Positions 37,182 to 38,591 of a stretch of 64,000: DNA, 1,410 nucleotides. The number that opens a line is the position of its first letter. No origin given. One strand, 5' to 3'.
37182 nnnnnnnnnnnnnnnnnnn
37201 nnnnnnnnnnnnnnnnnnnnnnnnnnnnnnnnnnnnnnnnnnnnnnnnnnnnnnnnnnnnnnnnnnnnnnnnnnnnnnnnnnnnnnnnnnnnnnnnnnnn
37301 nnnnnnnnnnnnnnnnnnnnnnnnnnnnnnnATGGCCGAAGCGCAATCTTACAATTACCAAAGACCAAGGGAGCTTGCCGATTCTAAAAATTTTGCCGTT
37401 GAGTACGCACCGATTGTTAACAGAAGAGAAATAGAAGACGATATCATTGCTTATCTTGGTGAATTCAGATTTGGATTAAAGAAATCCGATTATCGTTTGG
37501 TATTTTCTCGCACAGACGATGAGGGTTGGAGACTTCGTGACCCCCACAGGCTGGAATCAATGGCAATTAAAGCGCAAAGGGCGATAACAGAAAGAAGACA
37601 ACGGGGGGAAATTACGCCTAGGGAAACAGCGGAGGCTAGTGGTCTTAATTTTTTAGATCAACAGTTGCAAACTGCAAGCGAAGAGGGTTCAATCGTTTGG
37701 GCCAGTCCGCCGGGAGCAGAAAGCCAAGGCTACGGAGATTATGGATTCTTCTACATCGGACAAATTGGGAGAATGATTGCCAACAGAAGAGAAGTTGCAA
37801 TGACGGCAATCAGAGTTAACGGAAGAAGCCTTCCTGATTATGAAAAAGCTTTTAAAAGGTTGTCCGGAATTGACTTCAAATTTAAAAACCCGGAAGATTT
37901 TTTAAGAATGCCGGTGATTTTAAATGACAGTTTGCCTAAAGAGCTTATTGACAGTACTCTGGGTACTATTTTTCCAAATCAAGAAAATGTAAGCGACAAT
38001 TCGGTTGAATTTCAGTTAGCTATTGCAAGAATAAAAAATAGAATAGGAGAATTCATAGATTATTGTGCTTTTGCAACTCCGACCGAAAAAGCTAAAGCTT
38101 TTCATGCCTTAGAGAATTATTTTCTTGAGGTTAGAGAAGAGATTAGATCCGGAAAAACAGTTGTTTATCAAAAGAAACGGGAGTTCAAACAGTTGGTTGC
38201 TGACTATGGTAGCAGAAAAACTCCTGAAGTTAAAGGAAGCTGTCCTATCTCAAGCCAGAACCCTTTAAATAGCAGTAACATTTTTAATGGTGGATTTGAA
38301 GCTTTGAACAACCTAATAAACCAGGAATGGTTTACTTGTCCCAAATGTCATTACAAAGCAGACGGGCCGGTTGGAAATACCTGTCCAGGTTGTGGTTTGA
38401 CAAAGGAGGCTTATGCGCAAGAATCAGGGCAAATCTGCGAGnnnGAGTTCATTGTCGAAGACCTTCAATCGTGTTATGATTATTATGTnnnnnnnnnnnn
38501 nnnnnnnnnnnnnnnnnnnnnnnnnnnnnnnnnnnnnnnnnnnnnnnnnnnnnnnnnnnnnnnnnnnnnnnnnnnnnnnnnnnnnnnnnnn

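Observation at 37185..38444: Candidate cobalamin riboswitch controlling an unknown Zn-ribbon protein, next to the B12-dependent RNR and PduO adenosyltransferase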

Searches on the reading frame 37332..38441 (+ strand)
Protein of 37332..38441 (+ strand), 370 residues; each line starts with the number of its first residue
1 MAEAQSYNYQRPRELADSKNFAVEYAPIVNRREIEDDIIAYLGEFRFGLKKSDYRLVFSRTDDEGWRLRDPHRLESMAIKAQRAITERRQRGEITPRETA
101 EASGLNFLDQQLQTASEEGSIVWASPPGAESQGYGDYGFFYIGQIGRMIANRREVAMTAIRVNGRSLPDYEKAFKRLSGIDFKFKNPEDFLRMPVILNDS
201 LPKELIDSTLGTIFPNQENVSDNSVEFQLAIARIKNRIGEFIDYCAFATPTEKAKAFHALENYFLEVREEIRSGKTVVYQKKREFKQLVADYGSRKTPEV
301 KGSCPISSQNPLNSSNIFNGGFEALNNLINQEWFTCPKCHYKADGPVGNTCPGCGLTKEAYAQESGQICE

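Call 8: search_protein_families(library=pfam, proteins=[window:37332-38441:+], max_evalue=0.01)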
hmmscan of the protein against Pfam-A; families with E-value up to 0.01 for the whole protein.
window:37332-38441:+ (370 aa): 0 families

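Call 9: find_homologous_proteins(query=window:37332-38441:+, max_evalue=0.001)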
Query window:37332-38441:+ (370 aa): 81 proteins with E <= 0.001 among 1978 candidates.
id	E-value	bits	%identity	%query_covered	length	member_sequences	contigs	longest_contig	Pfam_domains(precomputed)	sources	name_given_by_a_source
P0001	2.5e-250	848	100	100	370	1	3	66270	-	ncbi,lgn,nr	ncbi:MAG: hypothetical protein M1405_00250 [Patescibacteria group bacterium]|nr:hypothetical protein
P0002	1.4e-116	408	49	100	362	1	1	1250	-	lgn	-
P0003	1.8e-116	407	49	100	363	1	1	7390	-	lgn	-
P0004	7.7e-114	399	52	96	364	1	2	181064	-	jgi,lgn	jgi:hypothetical protein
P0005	9.8e-112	392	50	96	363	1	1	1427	-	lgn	-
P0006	1.2e-110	388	50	98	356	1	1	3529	-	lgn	-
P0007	1.7e-109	384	49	100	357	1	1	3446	-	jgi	jgi:hypothetical protein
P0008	7.0e-106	372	51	100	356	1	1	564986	-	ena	-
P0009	2.0e-104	368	51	100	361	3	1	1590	-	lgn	-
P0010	2.2e-104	367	49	98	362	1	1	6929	-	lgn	-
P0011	3.0e-104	367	48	100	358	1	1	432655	-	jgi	jgi:hypothetical protein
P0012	5.6e-104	366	49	100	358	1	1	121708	-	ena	-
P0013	1.2e-100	355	47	100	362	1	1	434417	-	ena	-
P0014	7.5e-99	349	47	97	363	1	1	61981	-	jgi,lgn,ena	-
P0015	5.1e-96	340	46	98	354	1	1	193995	-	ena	-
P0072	1.3e-18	85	86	12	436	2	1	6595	-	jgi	jgi:hypothetical protein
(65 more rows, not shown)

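Call 10: search_protein_families(library=ncbifam, proteins=[window:37332-38441:+], max_evalue=1)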
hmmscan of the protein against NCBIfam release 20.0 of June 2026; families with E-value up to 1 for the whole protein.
window:37332-38441:+ (370 aa): 1 family
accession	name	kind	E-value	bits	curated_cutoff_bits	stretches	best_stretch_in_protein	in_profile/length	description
NF045783.1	Nigrythrn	equivalog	0.09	12.8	340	1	324-362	162-200/202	nigerythrin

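Call 11: search_solved_structures(query=window:37332-38441:+, max_evalue=10)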
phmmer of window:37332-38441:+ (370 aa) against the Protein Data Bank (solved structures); distinct sequences matched with E-value up to 10: 1.
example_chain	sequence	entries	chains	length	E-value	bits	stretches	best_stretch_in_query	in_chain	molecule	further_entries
3mw6_A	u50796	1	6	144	0.17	14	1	68-121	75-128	uncharacterized protein NMB1681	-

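Call 17: find_related_loci(query=A2, collection=genome_contigs, flank=6000)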
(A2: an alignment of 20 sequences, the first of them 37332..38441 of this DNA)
Query A2 (370 aa) in genome_contigs; peptide patterns used: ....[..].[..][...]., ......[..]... (x = any residue, [..] = any of these).
46 stretches matched a pattern; 28 encode a relative of the query (tblastn E <= 1e-3); 28 distinct loci.
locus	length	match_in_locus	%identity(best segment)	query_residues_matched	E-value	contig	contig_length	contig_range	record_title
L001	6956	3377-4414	41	18-370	6e-79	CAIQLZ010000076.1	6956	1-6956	MAG: Candidatus Levybacteria bacterium isolate AM-lipid-01-D9_bin-0046 genome assembly, contig: bin-0046:076/107, whole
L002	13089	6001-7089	49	1-369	1e-128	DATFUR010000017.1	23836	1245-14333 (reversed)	MAG TPA_asm: Patescibacteria group bacterium isolate SMAG_U9442 k141_82357, whole genome shotgun sequence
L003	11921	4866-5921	37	14-370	7e-71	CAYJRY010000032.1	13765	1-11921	MAG TPA_asm: uncultured Gammaproteobacteria bacterium isolate ERP125453_co1_466 genome assembly, contig: NODE_4781_lengt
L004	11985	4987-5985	38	11-369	4e-67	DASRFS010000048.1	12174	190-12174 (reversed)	MAG TPA_asm: Patescibacteria group bacterium isolate SMAG_U10038 k141_2422743, whole genome shotgun sequence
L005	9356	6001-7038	38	21-370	6e-63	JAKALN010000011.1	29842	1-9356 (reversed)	MAG: bacterium isolate WY5.bin128 NODE_2280_length_29842_cov_9.363318, whole genome shotgun sequence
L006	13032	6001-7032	36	21-370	2e-57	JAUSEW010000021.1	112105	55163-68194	MAG: Candidatus Levyibacteriota bacterium isolate E14_maxbin.252 E14_k141_1448703, whole genome shotgun sequence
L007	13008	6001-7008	35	21-369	8e-51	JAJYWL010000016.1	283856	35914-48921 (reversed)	MAG: bacterium isolate FK3.bin113 NODE_31_length_283856_cov_3.502479, whole genome shotgun sequence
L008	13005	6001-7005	30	28-366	1e-27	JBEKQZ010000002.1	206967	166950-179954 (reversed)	MAG: Candidatus Levyibacteriota bacterium isolate SPRUCE 49 SPRUCE_49_2, whole genome shotgun sequence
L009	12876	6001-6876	31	81-370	8e-27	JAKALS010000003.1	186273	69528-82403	MAG: bacterium isolate WY5.bin132 NODE_93_length_186273_cov_6.590870, whole genome shotgun sequence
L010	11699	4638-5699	25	9-369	1e-21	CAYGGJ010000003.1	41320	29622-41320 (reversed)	MAG TPA_asm: uncultured Gammaproteobacteria bacterium isolate ERP113451_co1_192 genome assembly, contig: NODE_943_length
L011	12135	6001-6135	73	327-370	3e-19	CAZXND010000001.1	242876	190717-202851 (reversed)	MAG TPA_asm: uncultured Gammaproteobacteria bacterium isolate SRP192515_co1_195 genome assembly, contig: NODE_19_length_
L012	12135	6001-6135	76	326-368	7e-19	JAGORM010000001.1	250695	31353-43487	MAG: Candidatus Levyibacteriota bacterium isolate Gw_Eff_bin_269 Gw_Eff_31_length_250695_cov_12.342542, whole genome sho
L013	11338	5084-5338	47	293-370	7e-19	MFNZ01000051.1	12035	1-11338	MAG: Candidatus Levybacteria bacterium RIFCSPHIGHO2_02_FULL_37_13 rifcsphigho2_02_scaffold_46846, whole genome shotgun s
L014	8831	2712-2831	80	331-370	2e-18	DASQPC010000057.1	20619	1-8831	MAG TPA_asm: Candidatus Methylomirabilota bacterium isolate SMAG_U10819 k141_2983422, whole genome shotgun sequence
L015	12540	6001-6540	33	171-369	1e-18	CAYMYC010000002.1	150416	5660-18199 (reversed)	MAG TPA_asm: uncultured Gammaproteobacteria bacterium isolate binchicken_co128_232 genome assembly, contig: NODE_69_leng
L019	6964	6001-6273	40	288-369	1e-16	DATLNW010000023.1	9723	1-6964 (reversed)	MAG TPA_asm: Lysobacterales bacterium isolate SMAG_U13810 k141_87076, whole genome shotgun sequence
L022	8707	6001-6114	74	331-368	4e-16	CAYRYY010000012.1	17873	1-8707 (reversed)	MAG TPA_asm: uncultured Gammaproteobacteria bacterium isolate SRP286056_co1_491 genome assembly, contig: NODE_3787_lengt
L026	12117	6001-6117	69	331-369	4e-15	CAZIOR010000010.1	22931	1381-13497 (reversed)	MAG TPA_asm: uncultured Gammaproteobacteria bacterium isolate SRP298887_co1_352 genome assembly, contig: NODE_2015_lengt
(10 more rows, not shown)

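Call 21: predict_structure(alignment_id=A1)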
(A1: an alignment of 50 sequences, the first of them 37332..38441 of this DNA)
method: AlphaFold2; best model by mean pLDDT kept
length: 370 residues; sequences in the alignment: 50
mean_pLDDT: 82.6   pTM: 0.74
mean pLDDT of the five models: 82.6, 81.2, 80.3, 78.9, 78.5
residues with pLDDT >= 90: 202; 70-90: 90; 50-70: 40; < 50: 38
segments of 3 or more residues with pLDDT < 50: 1-6, 305-332, 368-370
pLDDT, mean of each block of 10 residues (from residue 1): 47 61 69 91 89 95 96 93 88 90 97 97 92 80 97 96 89 98 95 98 95 75 85 96 91 91 95 87 93 87 47 35 38 68 71 82 62
secondary structure, 60 per line:
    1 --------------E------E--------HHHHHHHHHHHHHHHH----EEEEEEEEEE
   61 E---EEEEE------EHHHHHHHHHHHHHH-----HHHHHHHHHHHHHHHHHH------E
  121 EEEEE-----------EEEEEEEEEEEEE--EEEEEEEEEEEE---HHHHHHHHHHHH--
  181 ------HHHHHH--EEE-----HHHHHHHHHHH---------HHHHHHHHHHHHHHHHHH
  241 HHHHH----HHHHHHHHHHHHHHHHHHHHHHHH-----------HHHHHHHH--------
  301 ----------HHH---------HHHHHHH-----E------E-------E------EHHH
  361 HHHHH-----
elements in order: H31-46 E51-61 E65-69 H77-90 H96-113 E120-125 E137-149 E152-163 H167-178 H187-192 E195-197 H203-213 H223-245 H250-273 H285-292 H323-329 H358-365

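Call 36: search_protein_representatives(alignment_id=A1)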
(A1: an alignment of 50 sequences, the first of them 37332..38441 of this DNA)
Query: 50 sequences, 367 profile positions. Proteins with E-value up to 0.001 (for the whole library): 740; up to 1e-10: 507; up to 1e-30: 211. The best 150 are listed.
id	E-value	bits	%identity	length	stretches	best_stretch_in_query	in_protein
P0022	1.9e-140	484.4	-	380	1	8-366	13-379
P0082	1.4e-138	478.2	-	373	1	10-366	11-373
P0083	1.2e-134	465.3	-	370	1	9-367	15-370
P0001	1.9e-134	464.6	-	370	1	5-367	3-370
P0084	1.3e-129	448.8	-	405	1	9-367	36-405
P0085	6.6e-127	439.9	-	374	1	15-367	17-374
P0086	3.5e-124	430.9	-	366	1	12-367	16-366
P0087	3.5e-123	427.6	-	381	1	7-366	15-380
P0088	9.0e-121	419.7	-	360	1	3-367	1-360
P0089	2.5e-120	418.2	-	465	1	9-367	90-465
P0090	9.0e-120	416.4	-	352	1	15-367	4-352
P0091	5.1e-119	413.9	-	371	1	9-367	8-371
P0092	5.9e-118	410.4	-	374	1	10-366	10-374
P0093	1.2e-116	406.1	-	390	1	10-366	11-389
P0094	6.1e-116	403.8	-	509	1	9-366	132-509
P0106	1.5e-105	369.6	-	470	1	9-367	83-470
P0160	2.6e-81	289.8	-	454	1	9-340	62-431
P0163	1.1e-78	281.1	-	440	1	8-313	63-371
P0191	6.5e-65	235.9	-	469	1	7-356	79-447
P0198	1.2e-57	211.9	-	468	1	20-366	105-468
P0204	4.1e-54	200.4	-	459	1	27-367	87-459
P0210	1.0e-50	189.2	-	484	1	17-352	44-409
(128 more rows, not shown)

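Call 37: search_protein_families(library=pfam, proteins=[P0094, P0089, P0106, P0198, P0204, P0210, P0191, P0160, P0163, P0072], max_evalue=0.01)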
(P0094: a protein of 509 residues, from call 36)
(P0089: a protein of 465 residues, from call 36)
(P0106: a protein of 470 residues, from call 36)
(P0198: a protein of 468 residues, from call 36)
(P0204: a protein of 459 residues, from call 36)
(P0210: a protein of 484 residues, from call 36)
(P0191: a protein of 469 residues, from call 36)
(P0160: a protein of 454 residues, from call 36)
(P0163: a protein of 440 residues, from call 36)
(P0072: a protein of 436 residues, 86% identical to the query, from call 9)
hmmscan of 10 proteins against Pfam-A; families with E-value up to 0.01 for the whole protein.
P0094 (509 aa): 0 families

P0089 (465 aa): 0 families

P0106 (470 aa): 0 families

P0198 (468 aa): 0 families

P0204 (459 aa): 0 families

P0210 (484 aa): 0 families

P0191 (469 aa): 0 families

P0160 (454 aa): 0 families

P0163 (440 aa): 0 families

P0072 (436 aa): 0 families

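Call 42: search_solved_structures(query=A1, max_evalue=10, show_alignments=2)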
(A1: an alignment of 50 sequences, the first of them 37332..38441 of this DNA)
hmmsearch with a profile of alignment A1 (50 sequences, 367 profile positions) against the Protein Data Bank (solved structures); distinct sequences matched with E-value up to 10: 15.
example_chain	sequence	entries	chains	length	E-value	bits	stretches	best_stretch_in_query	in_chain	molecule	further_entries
6qby_B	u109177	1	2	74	0.083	15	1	78-125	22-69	Small vasohibin-binding protein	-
7zcw_D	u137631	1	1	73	0.094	14.9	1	78-125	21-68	Small vasohibin-binding protein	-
1zx4_A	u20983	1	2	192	0.12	14.5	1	215-284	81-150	Plasmid Partition par B protein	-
2ntz_A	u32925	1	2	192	0.13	14.4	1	215-284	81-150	ParB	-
8ie2_H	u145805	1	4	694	0.14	14.3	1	157-257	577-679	Glycine--tRNA ligase beta subunit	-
6kos_A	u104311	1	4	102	0.18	13.9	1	202-292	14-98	SUWA (Super WA20)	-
5mto_A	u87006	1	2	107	0.18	13.9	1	202-278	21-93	Inhibitor of growth protein 5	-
1nnq_A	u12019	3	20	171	0.19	13.9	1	321-359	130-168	Rubrerythrin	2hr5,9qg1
3mps_A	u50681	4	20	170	0.2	13.8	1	320-359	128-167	Rubrerythrin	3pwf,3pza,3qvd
5me8_A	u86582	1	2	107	0.3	13.2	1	204-278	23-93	Inhibitor of growth protein 5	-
3vjf_A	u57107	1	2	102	0.33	13.1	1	202-292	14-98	WA20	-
8szz_0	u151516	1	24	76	1.2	11.2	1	215-273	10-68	O32-ZL4 Component A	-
8bd3_P1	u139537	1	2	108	1.3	11.1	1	114-135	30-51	Chloroplast photosystem II 10 kDa protein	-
9hd7_7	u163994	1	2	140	1.7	10.7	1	110-135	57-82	Chloroplast photosystem II 10 kDa protein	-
5cwo_A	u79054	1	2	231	2.9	9.9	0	140-243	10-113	Designed helical repeat protein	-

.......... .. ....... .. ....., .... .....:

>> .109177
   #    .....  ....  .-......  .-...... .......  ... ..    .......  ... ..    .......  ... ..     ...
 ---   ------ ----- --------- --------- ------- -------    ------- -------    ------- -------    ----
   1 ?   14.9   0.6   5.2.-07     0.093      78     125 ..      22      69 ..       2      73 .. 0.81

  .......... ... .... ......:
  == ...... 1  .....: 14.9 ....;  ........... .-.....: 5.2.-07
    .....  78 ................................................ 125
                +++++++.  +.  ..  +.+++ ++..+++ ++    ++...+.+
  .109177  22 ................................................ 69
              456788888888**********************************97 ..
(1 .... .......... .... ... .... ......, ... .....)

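Call 45: find_encoding_contigs(protein=P0210, flank=6000, max_places=3)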
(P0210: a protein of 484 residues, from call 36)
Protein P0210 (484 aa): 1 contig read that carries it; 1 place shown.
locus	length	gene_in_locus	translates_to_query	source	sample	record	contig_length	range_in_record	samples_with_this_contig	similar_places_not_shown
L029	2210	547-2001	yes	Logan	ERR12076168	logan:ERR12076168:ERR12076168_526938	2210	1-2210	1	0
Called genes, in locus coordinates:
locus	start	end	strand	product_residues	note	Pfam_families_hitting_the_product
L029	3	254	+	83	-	?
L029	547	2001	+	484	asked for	-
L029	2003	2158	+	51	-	-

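Call 50: fold_search(model_id=the predicted structure, library=pdb)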
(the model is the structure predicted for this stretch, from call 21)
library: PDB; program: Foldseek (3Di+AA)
matches with E <= 10: 535; with E <= 0.001: 0
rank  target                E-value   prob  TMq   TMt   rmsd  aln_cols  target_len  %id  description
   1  9xps_7                1.4e-02  0.18  0.10  0.14  16.8       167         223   14  The neck structure of the Phage Phikz (released 2026-02-11)
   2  9xps_1                1.6e-02  0.44  0.12  0.19  14.8       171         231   10  The neck structure of the Phage Phikz (released 2026-02-11)
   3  9xps_5                1.6e-02  0.38  0.13  0.19  16.0       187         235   11  The neck structure of the Phage Phikz (released 2026-02-11)
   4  9xps_6                3.0e-02  0.15  0.10  0.14  15.4       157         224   13  The neck structure of the Phage Phikz (released 2026-02-11)
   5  9xps_3                4.7e-02  0.13  0.10  0.13  14.4       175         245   12  The neck structure of the Phage Phikz (released 2026-02-11)
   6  9r2r_A                5.3e-02  0.12  0.10  0.18  14.7       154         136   12  De novo designed M7 protein fold (released 2025-05-14)
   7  9udb_A                5.6e-02  0.04  0.07  0.06  20.9       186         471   14  Crystal structure of MonCI in complex with farnesyl acetate (released 2025-04-16)
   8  9r2r_B                8.3e-02  0.13  0.11  0.21  15.1       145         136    8  De novo designed M7 protein fold (released 2025-05-14)
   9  5eo4_A                8.7e-02  0.04  0.07  0.11  14.3       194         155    9  Structural and biochemical characterization of the hypothetical protein SAV2348 from Staphylococcus aureus. (released 2015-11-25)
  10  5f9d_A                1.2e-01  0.08  0.14  0.12  20.3       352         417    9  Blood group antigen binding adhesin BabA of Helicobacter pylori strain P436 in complex with Lewis b blood group B hept (released 2016-01-20)
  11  9udd_A                1.3e-01  0.06  0.12  0.10  22.8       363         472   10  Crystal structure of MonCI in complex with monoepoxidized farnesyl acetate (released 2025-04-16)
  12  8t3p_A                1.5e-01  0.03  0.07  0.06  20.9       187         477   16  Crystal structure of MonC1 (a flavin-dependent monooxygenase) (released 2023-11-08)
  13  3khp_B                1.6e-01  0.04  0.09  0.11  19.0       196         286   11  Crystal structure of a possible dehydrogenase from Mycobacterium tuberculosis at 2.3A resolution (released 2009-12-01)
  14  2ess                  1.7e-01  0.03  0.09  0.12  13.6       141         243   11  Crystal structure of an acyl-ACP thioesterase (NP_810988.1) from Bacteroides thetaiotaomicron VPI-5482 at 1.90 A resolut (released 2006-03-28)
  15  5eo4_C                2.3e-01  0.04  0.07  0.14  16.2       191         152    7  Structural and biochemical characterization of the hypothetical protein SAV2348 from Staphylococcus aureus. (released 2015-11-25)
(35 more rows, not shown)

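Call 77: search_protein_families(library=pfam, alignment_id=A1, max_evalue=1)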
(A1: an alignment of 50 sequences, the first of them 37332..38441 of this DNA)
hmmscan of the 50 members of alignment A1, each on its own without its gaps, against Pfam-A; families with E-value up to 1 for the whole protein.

A. member 1, window:37332-38441:+ (370 aa): 1 family
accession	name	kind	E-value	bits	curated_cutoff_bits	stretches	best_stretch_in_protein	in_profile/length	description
PF06675.16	DUF1177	-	0.3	10.4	25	1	248-297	219-267/272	Protein of unknown function (DUF1177)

B. families by the number of members that match (of 50 scanned): 44 families (the first 25 are shown)
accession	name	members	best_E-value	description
PF10825.13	DUF2752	11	0.17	Protein of unknown function (DUF2752)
PF12760.12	Zn_ribbon_IS1595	4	0.00098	Transposase zinc-ribbon domain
PF21349.2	RUBY_RBDX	4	0.0062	Rubrerythrin, rubredoxin-like domain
PF13824.12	zf-Mss51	4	0.066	Zinc-finger of mitochondrial splicing suppressor 51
PF18414.7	zf_C2H2_10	4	0.15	C2H2 type zinc-finger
PF07282.18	Cas12f1-like_TNB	4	0.23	Cas12f1-like, TNB domain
PF23952.1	LRR_EndoS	3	0.0015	Endo-beta-N-acetylglucosaminidase EndoS LRR domain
PF23783.1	Zn_ribbon_TiaS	3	0.38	TiaS C-terminal zinc ribbon domain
PF23455.1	DUF7129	2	0.021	Domain of unknown function (DUF7129)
PF18439.7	zf_UBZ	2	0.07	Ubiquitin-Binding Zinc Finger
PF17848.7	Zn_ribbon_ACC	2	0.18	Acetyl-CoA carboxylase zinc finger domain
PF03853.21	YjeF_N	2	0.19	YjeF-related protein N-terminus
PF03107.22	C1_2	1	0.011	C1 domain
PF10758.14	DUF2586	1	0.014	Protein of unknown function (DUF2586)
PF19780.4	DUF6265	1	0.023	Domain of unknown function (DUF6265)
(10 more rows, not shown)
